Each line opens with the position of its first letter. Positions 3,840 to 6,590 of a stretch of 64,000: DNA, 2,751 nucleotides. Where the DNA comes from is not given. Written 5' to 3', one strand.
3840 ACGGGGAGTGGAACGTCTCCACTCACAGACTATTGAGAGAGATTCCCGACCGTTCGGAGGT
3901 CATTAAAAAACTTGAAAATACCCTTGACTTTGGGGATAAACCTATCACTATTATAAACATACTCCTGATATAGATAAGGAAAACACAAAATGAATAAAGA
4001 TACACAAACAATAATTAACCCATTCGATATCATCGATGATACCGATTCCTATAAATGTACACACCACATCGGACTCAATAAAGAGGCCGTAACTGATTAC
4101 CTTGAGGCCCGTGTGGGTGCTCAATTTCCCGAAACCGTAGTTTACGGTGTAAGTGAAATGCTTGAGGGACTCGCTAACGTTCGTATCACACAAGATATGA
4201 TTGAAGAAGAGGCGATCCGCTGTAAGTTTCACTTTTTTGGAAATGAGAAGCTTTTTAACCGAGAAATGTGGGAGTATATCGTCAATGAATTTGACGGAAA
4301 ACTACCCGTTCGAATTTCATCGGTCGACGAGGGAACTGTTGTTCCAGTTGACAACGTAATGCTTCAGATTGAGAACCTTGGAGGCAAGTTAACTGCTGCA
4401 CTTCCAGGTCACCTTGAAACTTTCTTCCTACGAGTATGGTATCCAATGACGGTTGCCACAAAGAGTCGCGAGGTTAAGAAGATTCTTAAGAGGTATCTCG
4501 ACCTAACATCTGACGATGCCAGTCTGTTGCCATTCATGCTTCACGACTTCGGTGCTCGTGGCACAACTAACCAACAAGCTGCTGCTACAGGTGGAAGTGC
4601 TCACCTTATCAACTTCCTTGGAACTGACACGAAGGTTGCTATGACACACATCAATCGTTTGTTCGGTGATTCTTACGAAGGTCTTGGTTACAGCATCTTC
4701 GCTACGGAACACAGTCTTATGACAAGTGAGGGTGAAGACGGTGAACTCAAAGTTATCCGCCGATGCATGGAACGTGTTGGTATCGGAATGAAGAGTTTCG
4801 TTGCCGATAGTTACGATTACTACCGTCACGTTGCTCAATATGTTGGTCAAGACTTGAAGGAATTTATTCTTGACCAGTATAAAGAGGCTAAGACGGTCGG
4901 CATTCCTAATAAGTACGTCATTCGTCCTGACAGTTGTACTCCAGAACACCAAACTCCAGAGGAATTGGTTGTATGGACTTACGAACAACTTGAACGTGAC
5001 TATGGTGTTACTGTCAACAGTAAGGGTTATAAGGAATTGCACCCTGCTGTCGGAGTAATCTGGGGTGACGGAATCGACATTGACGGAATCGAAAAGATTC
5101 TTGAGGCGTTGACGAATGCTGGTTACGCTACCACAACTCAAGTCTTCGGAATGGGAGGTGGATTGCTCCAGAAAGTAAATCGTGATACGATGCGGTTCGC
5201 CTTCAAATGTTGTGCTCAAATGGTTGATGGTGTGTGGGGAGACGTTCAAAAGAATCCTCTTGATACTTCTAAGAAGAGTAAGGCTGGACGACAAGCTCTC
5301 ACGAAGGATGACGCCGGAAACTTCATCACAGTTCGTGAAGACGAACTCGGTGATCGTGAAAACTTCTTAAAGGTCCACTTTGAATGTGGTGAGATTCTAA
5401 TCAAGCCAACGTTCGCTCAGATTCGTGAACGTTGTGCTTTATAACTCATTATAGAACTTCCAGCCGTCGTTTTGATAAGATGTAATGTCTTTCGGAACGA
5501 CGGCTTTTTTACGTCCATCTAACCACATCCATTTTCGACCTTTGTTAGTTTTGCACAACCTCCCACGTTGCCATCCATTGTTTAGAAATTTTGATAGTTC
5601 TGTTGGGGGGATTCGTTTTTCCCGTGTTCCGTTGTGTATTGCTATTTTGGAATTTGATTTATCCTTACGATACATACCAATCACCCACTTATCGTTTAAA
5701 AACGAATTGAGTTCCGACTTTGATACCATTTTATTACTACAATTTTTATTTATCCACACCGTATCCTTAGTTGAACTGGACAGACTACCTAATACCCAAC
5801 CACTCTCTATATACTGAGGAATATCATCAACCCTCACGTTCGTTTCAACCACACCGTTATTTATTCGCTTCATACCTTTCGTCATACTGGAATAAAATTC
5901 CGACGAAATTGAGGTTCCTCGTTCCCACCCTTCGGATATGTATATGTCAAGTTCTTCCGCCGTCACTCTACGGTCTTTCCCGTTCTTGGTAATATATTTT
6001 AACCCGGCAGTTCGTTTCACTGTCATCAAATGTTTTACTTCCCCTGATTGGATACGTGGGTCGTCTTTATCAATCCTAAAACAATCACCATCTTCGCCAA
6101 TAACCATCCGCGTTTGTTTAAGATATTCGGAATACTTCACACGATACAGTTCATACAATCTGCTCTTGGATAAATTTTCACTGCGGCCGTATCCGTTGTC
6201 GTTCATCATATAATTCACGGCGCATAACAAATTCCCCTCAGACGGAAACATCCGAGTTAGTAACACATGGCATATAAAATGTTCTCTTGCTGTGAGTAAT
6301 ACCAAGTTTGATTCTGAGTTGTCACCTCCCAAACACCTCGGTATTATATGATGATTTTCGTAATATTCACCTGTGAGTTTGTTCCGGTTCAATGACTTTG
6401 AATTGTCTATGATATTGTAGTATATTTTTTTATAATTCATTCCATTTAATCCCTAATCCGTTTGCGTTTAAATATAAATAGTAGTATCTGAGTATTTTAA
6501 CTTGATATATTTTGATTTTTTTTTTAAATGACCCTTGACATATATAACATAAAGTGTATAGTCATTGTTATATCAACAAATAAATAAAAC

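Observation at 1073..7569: NAD+ reconstitution module: NadV + NadD-like NMNAT + NadM-Nudix + Prs (+ histidine phosphatase, CinA-like)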

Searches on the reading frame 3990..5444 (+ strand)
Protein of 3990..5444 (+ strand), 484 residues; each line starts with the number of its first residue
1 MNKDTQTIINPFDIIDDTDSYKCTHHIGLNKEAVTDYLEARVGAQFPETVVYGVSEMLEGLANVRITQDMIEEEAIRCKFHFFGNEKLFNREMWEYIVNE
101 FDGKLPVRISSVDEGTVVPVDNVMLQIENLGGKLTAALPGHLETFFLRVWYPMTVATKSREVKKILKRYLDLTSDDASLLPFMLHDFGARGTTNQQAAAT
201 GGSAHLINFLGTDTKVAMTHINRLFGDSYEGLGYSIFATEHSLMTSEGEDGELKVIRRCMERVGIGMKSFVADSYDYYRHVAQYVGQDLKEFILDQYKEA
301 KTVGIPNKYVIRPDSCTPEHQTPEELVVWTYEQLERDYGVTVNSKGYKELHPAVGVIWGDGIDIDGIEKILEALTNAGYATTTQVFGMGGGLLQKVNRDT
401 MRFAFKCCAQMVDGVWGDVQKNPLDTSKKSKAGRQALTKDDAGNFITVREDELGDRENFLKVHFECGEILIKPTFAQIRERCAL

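Call 3: search_protein_families(library=pfam, proteins=[window:3990-5444:+], max_evalue=0.01)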
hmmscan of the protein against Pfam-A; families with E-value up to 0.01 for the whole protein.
window:3990-5444:+ (484 aa): 2 families
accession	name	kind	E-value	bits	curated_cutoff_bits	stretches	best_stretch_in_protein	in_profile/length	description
PF04095.22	NAPRTase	-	2.1e-39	136.2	20.8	1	182-438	1-222/239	Nicotinate phosphoribosyltransferase (NAPRTase) family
PF18127.6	NAMPT_N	-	9.3e-20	71.2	25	1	14-109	2-98/98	Nicotinamide phosphoribosyltransferase, N-terminal domain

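Call 4: search_protein_families(library=phrogs, proteins=[window:3990-5444:+], max_evalue=0.001)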
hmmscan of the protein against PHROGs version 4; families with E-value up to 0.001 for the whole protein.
window:3990-5444:+ (484 aa): 4 families
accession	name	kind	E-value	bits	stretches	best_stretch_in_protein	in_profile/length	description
phrog_448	-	other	2.8e-123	413.4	1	6-482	6-493/500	nicotinamide phosphoribosyl transferase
phrog_16547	-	other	2.1e-44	153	1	15-289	11-304/315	nicotinamide phosphoribosyl transferase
phrog_15800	-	other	3e-26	93.7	1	338-481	167-317/322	nicotinamide phosphoribosyl transferase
phrog_12872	-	other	3.2e-18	66.7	2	333-483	381-537/547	nicotinamide phosphoribosyl transferase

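Call 13: search_solved_structures(query=window:3990-5444:+, max_evalue=0.00001)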
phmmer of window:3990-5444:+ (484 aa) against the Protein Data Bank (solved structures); distinct sequences matched with E-value up to 0.00001: 32.
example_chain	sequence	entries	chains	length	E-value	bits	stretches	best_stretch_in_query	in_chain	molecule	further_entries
7yqo_A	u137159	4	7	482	1.4e-87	297.9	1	14-480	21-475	Pre-B cell enhancing factor related protein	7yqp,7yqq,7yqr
6tac_A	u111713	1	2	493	6.2e-87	295.7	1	11-482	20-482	Nicotinamide phosphoribosyltransferase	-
8igz_A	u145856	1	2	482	1.1e-84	288.4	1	14-480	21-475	Pre-B cell enhancing factor related protein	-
6azj_A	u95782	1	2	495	4.9e-84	286.2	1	11-482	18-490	Nicotinamide phosphoribosyltransferase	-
3dgr_A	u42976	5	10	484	5.4e-84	286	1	12-482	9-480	Nicotinamide phosphoribosyltransferase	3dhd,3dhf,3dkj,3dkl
5lx3_A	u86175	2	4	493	5.6e-84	286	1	11-482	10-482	Nicotinamide phosphoribosyltransferase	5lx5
7ppe_A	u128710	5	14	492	5.6e-84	286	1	12-482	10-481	Nicotinamide phosphoribosyltransferase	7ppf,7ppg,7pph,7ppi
2gvg_A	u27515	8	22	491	5.7e-84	286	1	12-482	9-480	Nicotinamide phosphoribosyltransferase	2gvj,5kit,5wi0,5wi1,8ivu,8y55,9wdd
2e5b_A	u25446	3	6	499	5.7e-84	286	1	11-482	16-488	Nicotinamide phosphoribosyltransferase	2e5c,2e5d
6ta0_A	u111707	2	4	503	5.9e-84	285.9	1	11-482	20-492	Nicotinamide phosphoribosyltransferase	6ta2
5nsd_A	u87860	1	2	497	5.9e-84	285.9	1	12-482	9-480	Nicotinamide phosphoribosyltransferase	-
7enq_A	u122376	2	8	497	5.9e-84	285.9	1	12-482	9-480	Nicotinamide phosphoribosyltransferase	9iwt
5upe_A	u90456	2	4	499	6e-84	285.9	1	12-482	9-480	Nicotinamide phosphoribosyltransferase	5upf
8dsc_A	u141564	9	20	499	6e-84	285.9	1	12-482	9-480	Nicotinamide phosphoribosyltransferase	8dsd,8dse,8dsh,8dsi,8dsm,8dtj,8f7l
4jnm_A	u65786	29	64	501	6.1e-84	285.9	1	12-482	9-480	Nicotinamide phosphoribosyltransferase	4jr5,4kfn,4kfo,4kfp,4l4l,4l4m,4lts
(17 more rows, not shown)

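Call 16: search_protein_families(library=ncbifam, proteins=[window:3990-5444:+], max_evalue=0.01)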
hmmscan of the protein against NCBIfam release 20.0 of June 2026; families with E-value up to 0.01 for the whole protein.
window:3990-5444:+ (484 aa): 2 families
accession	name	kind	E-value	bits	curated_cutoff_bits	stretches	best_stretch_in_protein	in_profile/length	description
NF006629.0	PRK09198.1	equivalog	8.7e-133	443.4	405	1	15-482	8-461/465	nicotinate phosphoribosyltransferase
NF006696.0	PRK09243.1-3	equivalog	0.008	14.9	503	0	23-208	26-182/451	nicotinate phosphoribosyltransferase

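Call 17: search_dna_similar(query=window:3990-5444:+, collection=phages, mode=protein, max_rows=30)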
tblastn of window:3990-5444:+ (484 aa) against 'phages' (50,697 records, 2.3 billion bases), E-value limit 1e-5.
Records with a match: 2015; places in all: 2016; records where one place covers at least 80% of the query: 618.
Best place of each record, by identity: <60% 2015.
By first word of the organism name: Vibrio 230; Klebsiella 199; Pseudomonas 198; Staphylococcus 198; Escherichia 188; Salmonella 128; Mycobacterium 104; Aeromonas 97; Bacillus 84; Listeria 55; and 68 more.
By host as written in the record: - 253; Klebsiella pneumoniae 93; Staphylococcus aureus 82; Mycobacterium smegmatis mc2 155 65; Pseudomonas aeruginosa 55; Escherichia coli 51; Listeria monocytogenes 44; Vibrio harveyi BAA-1116 36; and 506 more.
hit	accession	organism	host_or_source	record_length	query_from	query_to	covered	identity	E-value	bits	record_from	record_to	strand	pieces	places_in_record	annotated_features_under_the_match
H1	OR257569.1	Ruegeria phage RpAliso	Ruegeria pomeroyi DSS-3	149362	7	484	99%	40.2%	6e-82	282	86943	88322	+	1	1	nicotinamide phosphoribosyltransferase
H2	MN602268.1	Bacteriophage DSS3_MAL1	-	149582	8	484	99%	40.2%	3e-80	277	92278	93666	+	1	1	putative nicotinate phosphoribosyltransferase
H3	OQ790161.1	Xanthomonas phage RTH11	Xanthomonas sp.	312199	5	479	98%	39.8%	5e-84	288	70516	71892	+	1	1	nicotinate phosphoribosyltransferase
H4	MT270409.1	Phaeobacter phage MD18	Phaeobacter inhibens DSM 17395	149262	8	484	99%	39.3%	8e-79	273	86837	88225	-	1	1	nicotinamide phosphoribosyltransferase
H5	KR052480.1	Sinorhizobium phage phiM7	Sinorhizobium meliloti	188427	8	484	99%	39.2%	3e-77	269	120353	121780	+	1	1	nicotinate phosphoribosyltransferase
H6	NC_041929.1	Sinorhizobium phage phiM7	Sinorhizobium meliloti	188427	8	484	99%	39.2%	3e-77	269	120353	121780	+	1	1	nicotinamide phosphoribosyl transferase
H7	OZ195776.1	Vibrio phage D479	Seawater and oysters mix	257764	2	480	99%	39.0%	6e-81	280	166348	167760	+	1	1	nicotinamide phosphoribosyl transferase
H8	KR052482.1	Sinorhizobium phage phiN3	Sinorhizobium meliloti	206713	13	484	98%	39.4%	8e-77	268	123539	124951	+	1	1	nicotinate phosphoribosyltransferase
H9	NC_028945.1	Sinorhizobium phage phiN3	Sinorhizobium meliloti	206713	13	484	98%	39.4%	8e-77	268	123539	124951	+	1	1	nicotinamide phosphoribosyl transferase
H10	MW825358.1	Xanthomonas phage vB_XciM_LucasX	Xanthomonas citri 306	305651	13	482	97%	39.5%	2e-81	281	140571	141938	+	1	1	nicotinamide phosphoribosyltransferase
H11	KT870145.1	Roseobacter phage DSS3P8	Ruegeria pomeroyi DSS-3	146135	7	471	96%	39.8%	4e-79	274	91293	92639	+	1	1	nicotinamide phosphoribosyltransferase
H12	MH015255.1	Ruegeria phage vB_RpoS-V10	Ruegeria pomeroyi DSS-3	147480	7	471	96%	39.8%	8e-79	273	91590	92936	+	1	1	nicotinate phosphoribosyltransferase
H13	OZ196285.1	Vibrio phage F86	Seawater and oysters mix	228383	11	480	97%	39.3%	7e-78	271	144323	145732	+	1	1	nicotinamide phosphoribosyl transferase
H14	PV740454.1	Vibrio phage CZ01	Vibrio natriegens Vmax (CCTCC PV ...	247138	13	470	95%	39.8%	9e-78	270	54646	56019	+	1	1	nicotinate phosphoribosyltransferase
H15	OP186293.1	Rhodobacter phage RcXuper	Rhodobacter capsulatus YW1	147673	9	484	98%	38.3%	5e-75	262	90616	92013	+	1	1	nicotinamide phosphoribosyltransferase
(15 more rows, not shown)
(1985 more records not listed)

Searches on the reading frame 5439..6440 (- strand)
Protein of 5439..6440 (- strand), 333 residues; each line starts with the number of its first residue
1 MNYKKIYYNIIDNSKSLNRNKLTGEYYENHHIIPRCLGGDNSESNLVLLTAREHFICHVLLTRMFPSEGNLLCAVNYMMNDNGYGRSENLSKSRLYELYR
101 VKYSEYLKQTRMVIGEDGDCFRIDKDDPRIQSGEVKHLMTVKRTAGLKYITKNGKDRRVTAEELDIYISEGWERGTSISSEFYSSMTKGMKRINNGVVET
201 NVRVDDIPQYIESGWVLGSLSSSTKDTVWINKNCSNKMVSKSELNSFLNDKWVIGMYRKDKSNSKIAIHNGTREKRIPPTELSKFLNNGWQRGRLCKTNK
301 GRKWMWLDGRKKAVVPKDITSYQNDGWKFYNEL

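Call 3: search_protein_families(library=pfam, proteins=[window:5439-6440:-], max_evalue=0.01)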
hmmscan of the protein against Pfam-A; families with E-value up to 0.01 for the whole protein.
window:5439-6440:- (333 aa): 2 families
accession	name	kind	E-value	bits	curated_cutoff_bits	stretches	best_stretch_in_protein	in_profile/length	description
PF13395.12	HNH_4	-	0.00018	21.8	22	1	16-51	7-42/54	HNH endonuclease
PF01844.29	HNH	-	0.0032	18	21.4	1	25-49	12-36/47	HNH endonuclease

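Call 4: search_protein_families(library=phrogs, proteins=[window:5439-6440:-], max_evalue=0.001)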
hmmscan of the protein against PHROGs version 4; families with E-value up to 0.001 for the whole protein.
window:5439-6440:- (333 aa): 4 families
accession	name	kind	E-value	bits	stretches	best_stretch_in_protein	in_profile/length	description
phrog_655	-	DNA, RNA and nucleotide metabolism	2.8e-40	140.3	1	1-322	27-300/343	homing endonuclease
phrog_12434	-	DNA, RNA and nucleotide metabolism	2.5e-11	44.6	1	20-90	31-102/292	HNH endonuclease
phrog_10088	-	DNA, RNA and nucleotide metabolism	1.5e-10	41.9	1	1-64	1-62/331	homing endonuclease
phrog_14884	-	unknown function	0.00031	21.7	0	193-222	36-65/85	-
